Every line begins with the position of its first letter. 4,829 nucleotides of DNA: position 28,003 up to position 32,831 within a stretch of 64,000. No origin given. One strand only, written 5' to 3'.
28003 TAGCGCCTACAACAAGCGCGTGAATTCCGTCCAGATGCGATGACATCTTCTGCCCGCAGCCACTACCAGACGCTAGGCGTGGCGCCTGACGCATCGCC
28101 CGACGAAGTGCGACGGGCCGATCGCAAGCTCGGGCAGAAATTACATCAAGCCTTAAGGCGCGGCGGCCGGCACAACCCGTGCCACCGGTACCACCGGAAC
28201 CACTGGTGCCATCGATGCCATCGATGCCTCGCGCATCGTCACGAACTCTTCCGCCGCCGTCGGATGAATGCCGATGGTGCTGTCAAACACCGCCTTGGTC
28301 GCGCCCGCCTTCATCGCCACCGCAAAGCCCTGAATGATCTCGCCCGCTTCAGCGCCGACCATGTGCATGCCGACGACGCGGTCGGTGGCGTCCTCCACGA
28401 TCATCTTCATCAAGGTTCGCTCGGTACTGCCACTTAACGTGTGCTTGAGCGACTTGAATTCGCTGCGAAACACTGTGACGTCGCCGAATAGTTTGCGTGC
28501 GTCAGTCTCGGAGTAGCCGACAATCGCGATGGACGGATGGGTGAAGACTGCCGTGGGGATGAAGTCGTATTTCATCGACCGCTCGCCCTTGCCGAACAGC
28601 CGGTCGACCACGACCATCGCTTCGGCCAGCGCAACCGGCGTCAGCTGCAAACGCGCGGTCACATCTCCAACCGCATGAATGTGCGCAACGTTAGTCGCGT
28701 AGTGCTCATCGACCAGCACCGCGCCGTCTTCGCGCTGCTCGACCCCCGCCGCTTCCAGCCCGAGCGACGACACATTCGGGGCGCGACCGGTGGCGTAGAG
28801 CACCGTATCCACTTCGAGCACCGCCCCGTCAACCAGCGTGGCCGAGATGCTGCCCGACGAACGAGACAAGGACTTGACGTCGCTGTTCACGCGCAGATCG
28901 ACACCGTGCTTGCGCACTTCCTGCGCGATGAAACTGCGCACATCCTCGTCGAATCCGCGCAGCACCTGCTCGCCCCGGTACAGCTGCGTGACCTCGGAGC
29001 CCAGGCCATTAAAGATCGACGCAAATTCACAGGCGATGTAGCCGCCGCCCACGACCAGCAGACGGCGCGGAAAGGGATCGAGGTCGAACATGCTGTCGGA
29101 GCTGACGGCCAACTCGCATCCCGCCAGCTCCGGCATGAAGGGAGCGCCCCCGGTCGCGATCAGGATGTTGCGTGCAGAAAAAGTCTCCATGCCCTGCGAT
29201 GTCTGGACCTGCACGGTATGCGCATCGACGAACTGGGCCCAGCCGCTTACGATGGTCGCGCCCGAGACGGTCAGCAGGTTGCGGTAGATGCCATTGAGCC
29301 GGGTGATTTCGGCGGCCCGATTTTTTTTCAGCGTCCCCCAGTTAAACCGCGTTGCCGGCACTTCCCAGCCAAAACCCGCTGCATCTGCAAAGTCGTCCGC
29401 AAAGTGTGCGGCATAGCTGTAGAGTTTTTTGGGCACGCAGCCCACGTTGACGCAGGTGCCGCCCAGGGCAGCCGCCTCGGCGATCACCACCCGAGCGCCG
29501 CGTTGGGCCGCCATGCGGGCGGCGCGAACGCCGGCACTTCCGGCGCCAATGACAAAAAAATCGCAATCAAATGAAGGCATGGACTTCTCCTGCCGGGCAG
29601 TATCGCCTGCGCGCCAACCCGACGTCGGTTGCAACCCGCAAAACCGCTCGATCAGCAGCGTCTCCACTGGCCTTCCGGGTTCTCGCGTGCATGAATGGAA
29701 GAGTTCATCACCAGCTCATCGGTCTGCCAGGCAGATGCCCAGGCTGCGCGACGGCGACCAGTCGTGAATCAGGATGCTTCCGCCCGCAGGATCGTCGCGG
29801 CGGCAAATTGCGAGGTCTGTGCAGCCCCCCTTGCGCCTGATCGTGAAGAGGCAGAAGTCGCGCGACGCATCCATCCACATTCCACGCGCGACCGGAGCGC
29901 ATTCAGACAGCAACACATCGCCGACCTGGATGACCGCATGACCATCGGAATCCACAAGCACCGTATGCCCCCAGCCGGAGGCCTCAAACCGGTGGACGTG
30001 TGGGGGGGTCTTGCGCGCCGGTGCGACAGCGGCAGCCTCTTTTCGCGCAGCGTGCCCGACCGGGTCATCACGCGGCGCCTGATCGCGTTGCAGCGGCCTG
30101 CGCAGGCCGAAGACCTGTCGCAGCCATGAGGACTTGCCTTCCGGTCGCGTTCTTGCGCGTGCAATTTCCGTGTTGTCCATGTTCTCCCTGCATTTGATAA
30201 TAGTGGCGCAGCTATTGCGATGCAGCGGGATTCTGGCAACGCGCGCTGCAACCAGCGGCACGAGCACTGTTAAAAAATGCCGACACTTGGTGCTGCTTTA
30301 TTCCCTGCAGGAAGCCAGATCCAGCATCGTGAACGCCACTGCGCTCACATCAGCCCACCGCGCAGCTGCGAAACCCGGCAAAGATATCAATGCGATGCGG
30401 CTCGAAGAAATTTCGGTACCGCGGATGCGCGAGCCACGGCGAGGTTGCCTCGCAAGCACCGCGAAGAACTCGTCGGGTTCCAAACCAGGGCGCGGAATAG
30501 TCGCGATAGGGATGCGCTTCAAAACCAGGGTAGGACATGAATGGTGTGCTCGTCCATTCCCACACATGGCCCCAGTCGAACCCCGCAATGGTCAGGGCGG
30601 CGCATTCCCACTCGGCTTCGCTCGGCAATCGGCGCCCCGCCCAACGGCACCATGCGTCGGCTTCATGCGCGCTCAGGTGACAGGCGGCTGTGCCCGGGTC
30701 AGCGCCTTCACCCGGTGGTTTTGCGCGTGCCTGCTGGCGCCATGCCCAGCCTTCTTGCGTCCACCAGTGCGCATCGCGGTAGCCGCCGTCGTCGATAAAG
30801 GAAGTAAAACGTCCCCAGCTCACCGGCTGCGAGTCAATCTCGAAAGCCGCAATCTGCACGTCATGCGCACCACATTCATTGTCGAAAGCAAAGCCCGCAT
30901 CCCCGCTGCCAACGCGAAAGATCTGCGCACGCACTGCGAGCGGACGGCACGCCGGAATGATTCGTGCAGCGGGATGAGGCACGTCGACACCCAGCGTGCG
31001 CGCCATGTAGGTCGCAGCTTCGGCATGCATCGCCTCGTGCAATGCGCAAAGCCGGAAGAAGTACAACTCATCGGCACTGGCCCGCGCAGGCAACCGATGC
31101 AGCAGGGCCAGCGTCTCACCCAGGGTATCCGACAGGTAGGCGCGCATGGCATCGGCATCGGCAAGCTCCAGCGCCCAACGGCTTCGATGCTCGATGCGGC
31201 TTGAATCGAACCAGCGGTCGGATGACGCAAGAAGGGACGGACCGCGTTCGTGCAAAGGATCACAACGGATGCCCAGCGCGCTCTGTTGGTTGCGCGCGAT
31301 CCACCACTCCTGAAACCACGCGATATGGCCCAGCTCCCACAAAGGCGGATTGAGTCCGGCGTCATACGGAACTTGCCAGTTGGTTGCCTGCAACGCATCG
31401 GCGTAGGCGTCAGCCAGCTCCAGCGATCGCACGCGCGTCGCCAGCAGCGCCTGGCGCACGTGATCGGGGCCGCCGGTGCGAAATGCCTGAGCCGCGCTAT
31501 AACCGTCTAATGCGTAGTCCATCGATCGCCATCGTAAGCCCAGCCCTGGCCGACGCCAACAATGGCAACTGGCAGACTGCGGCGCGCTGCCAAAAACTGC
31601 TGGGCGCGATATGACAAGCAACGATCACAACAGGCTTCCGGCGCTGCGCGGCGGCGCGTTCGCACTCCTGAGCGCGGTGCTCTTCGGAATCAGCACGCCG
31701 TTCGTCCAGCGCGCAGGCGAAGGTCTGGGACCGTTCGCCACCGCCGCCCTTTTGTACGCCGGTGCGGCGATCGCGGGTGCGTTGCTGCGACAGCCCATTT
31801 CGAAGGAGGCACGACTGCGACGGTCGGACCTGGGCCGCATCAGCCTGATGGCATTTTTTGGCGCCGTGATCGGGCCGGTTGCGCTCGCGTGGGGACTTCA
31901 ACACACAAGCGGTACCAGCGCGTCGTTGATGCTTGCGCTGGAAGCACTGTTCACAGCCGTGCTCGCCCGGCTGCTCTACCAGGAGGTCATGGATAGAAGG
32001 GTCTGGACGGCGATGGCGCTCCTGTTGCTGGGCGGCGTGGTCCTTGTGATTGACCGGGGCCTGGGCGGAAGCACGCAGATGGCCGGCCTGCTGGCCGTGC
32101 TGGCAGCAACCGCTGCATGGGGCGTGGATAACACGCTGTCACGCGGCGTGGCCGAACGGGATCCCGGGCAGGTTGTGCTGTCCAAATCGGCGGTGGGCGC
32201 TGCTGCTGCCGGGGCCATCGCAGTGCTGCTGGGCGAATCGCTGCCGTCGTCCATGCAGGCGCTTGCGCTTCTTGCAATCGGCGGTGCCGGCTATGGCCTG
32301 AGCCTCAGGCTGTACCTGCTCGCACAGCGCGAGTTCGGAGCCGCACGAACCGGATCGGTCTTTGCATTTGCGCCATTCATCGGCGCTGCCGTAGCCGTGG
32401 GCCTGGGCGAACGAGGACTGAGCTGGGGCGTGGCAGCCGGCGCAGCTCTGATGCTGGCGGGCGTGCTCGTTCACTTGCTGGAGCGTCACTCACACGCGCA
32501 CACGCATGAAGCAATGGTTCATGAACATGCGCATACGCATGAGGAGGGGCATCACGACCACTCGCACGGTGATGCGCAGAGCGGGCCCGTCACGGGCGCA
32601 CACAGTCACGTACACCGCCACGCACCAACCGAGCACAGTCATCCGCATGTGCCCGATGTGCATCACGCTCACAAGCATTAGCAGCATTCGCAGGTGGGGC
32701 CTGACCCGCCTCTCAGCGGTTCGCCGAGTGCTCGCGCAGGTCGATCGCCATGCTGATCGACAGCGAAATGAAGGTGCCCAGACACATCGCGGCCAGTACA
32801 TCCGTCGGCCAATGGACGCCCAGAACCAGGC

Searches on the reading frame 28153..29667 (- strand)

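Call 46: search_protein_families(library=pfam, proteins=[window:28153-29667:-], max_evalue=0.00001)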
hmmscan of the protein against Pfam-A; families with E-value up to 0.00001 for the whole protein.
window:28153-29667:- (504 aa): 7 families
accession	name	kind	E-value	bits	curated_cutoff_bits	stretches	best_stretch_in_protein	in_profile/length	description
PF07992.20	Pyr_redox_2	-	4e-67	227.1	26.1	1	36-350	2-291/291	Pyridine nucleotide-disulphide oxidoreductase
PF02852.28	Pyr_redox_dim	-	9.4e-35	119.6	25.3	1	370-478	1-109/110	Pyridine nucleotide-disulphide oxidoreductase, dimerisation domain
PF00070.33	Pyr_redox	-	4.3e-21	75.7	22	1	202-272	1-71/82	Pyridine nucleotide-disulphide oxidoreductase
PF13738.12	Pyr_redox_3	-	4.3e-20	72.6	30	1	39-334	2-305/305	Pyridine nucleotide-disulphide oxidoreductase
PF01262.27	AlaDh_PNT_C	-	2.9e-08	33.8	23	0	36-64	30-58/214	Alanine dehydrogenase/PNT, C-terminal domain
PF03486.20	HI0933_like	-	3e-08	33.8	50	0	36-67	2-33/244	HI0933-like protein Rossmann domain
PF12831.13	FAD_oxidored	-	3.5e-08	33.6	27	1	36-188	1-159/416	FAD dependent oxidoreductase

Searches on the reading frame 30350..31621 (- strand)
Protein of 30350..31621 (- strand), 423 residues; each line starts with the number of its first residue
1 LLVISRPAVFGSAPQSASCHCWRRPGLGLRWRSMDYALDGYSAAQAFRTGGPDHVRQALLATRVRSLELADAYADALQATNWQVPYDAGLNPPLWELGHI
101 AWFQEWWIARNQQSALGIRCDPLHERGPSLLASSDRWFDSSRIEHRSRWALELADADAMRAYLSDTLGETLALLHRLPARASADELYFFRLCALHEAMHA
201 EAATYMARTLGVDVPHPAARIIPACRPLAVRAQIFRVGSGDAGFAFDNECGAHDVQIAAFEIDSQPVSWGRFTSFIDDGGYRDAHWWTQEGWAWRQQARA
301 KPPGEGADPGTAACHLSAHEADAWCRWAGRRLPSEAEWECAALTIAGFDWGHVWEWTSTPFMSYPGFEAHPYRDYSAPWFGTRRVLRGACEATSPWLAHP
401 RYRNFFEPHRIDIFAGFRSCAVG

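Call 46: search_protein_families(library=pfam, proteins=[window:30350-31621:-], max_evalue=0.00001)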
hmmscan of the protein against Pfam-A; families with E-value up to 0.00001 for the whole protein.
window:30350-31621:- (423 aa): 2 families
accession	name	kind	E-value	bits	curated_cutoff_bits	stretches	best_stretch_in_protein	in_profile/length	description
PF03781.23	FGE-sulfatase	-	1.6e-27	97.2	23.3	2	235-342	13-122/255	Sulfatase-modifying factor enzyme 1-like domain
PF12867.12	DinB_2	-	5.2e-07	30.6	24.8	1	66-201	5-126/128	DinB superfamily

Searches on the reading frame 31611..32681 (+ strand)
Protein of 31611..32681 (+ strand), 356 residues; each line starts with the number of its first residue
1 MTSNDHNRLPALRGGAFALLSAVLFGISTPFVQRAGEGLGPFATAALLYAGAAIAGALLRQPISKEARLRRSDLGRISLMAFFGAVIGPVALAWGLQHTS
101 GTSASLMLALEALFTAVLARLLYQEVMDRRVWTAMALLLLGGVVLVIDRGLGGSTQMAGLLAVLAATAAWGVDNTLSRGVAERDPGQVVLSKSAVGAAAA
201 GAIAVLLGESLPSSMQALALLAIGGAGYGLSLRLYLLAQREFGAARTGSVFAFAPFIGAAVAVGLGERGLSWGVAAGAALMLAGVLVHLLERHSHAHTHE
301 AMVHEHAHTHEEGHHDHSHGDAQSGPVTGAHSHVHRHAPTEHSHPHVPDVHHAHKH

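Call 46: search_protein_families(library=pfam, proteins=[window:31611-32681:+], max_evalue=0.00001)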
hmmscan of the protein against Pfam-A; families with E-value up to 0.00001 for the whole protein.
window:31611-32681:+ (356 aa): 1 family
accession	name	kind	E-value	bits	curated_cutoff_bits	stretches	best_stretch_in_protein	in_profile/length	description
PF00892.27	EamA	-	2.8e-25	89.6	28.2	2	14-145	3-133/135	EamA-like transporter family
